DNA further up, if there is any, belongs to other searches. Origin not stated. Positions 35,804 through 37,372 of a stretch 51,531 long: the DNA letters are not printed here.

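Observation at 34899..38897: Cytochrome / beta-barrel / cytochrome operon: a porin-cytochrome-type outer-membrane electron conduit with non-canonical parts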

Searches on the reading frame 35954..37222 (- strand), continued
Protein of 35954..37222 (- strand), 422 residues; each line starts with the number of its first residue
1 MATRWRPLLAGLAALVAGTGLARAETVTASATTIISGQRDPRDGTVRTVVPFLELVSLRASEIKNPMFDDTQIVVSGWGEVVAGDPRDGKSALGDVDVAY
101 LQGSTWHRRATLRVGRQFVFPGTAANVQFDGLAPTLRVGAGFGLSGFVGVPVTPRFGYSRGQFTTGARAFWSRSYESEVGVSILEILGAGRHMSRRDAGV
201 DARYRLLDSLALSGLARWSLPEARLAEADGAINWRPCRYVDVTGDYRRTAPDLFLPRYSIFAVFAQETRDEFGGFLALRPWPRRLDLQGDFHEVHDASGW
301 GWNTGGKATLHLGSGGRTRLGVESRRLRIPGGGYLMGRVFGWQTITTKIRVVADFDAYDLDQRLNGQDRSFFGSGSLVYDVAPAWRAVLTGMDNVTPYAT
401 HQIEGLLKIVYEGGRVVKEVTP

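Call 49: list_cluster_members(proteins=[P0481, P0492, P0500, P0471, P0506, P0504, P0494, P0466, P0493, P0509])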
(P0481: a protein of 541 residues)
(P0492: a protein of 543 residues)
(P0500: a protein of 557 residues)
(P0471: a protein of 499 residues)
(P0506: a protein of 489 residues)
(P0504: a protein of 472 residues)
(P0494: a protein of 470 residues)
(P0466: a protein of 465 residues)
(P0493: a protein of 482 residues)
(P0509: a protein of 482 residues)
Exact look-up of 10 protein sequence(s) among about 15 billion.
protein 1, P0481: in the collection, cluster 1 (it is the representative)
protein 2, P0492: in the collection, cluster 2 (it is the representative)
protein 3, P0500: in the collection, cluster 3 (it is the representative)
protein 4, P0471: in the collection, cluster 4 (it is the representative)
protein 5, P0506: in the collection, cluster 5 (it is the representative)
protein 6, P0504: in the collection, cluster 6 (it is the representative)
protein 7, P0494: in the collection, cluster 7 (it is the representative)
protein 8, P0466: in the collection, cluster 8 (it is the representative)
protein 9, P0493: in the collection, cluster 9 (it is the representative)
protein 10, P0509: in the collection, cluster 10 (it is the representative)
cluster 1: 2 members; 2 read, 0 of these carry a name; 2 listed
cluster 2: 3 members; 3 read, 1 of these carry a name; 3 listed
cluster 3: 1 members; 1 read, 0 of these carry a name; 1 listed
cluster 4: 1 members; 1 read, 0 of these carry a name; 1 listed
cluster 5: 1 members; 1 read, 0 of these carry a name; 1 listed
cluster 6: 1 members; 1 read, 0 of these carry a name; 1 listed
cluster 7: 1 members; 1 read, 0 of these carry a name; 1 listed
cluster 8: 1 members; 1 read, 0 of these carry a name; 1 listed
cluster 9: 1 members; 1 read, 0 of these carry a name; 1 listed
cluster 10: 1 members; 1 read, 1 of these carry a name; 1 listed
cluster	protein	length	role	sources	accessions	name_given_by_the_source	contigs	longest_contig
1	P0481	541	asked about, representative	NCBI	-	-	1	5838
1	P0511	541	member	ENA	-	-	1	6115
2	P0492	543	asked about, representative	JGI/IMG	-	hypothetical protein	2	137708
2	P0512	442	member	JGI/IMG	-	-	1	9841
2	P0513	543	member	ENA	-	-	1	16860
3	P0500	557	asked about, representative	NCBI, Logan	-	-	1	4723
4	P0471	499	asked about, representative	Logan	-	-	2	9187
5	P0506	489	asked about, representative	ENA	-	-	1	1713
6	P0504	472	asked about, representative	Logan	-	-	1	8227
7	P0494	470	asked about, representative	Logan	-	-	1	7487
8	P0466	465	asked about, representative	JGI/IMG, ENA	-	-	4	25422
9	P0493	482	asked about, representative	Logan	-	-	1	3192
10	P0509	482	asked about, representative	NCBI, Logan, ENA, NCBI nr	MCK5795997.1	MAG: hypothetical protein KAI47_02365 [Deltaproteobacteria bacterium] | hypothetical protein [Deltaproteobacteria bacterium]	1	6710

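Call 50: search_protein_families(library=pfam, alignment_id=A1, max_evalue=1)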
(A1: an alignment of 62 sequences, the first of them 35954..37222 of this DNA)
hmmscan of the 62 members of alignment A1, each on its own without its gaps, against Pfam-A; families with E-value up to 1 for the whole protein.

A. member 1, window:35954-37222:- (422 aa): 0 families

B. families by the number of members that match (of 62 scanned): 8 families
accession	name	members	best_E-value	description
PF04453.20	LptD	3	0.011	LPS transport system D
PF23810.1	DUF7182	1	0.082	Family of unknown function (DUF7182)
PF00535.33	Glycos_transf_2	1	0.086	Glycosyl transferase family 2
PF19922.4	bpX6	1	0.092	MoxR-vWA-beta-propeller ternary system domain bpX6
PF16113.10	ECH_2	1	0.13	Enoyl-CoA hydratase/isomerase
PF01339.22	CheB_methylest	1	0.15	CheB methylesterase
PF23714.1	Rv3627c_N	1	0.2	Carboxypeptidase Rv3627c-like, N-terminal domain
PF18998.6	Flg_new_2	1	0.26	Divergent InlB B-repeat domain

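Call 57: find_encoding_contigs(protein=P0112, flank=10000, max_places=2)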
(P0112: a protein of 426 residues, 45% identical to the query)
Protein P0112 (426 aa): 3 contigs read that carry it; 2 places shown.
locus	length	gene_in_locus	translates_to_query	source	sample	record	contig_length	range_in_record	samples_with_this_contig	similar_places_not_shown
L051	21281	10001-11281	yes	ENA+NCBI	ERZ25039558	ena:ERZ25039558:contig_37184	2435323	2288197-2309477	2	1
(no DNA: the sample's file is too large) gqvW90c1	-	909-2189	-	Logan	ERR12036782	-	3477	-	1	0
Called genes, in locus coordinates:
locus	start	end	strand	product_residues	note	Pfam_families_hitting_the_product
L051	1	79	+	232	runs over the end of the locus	PF00072:Response_reg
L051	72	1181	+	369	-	PF00072:Response_reg, PF00512:HisKA, PF02518:HATPase_c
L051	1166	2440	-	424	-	PF02550:AcetylCoA_hydro, PF13336:AcetylCoA_hyd_C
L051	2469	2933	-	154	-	PF00582:Usp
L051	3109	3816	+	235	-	PF00582:Usp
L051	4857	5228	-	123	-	PF02482:Ribosomal_S30AE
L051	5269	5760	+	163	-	PF00072:Response_reg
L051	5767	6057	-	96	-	-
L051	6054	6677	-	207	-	PF00571:CBS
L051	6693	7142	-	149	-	PF00582:Usp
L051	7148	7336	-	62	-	-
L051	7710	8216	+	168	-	PF00355:Rieske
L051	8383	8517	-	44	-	-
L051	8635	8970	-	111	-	-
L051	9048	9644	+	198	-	PF00034:Cytochrom_C (faint), PF13442:Cytochrome_CBB3 (weak)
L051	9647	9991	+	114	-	PF00034:Cytochrom_C, PF13442:Cytochrome_CBB3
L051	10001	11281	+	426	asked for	-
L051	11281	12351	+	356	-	PF14522:Cytochrome_C7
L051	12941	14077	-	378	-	PF14522:Cytochrome_C7 (faint), PF14537:Cytochrom_c3_2 (faint)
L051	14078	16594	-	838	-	PF01391:Collagen (weak), PF14522:Cytochrome_C7 (faint), PF22113:Mtrc-MtrF_II-IV_dom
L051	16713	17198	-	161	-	PF00582:Usp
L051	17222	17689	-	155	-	PF00582:Usp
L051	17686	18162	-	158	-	PF00571:CBS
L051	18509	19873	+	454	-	PF00072:Response_reg, PF00004:AAA (faint), PF07724:AAA_2 (faint), PF00158:Sigma54_activat, PF14532:Sigma54_activ_2, PF07728:AAA_5, PF25601:AAA_lid_14, PF02954:HTH_8, +1 more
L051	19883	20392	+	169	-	PF01814:Hemerythrin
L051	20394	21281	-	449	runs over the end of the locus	PF04055:Radical_SAM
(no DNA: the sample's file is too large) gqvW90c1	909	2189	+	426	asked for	-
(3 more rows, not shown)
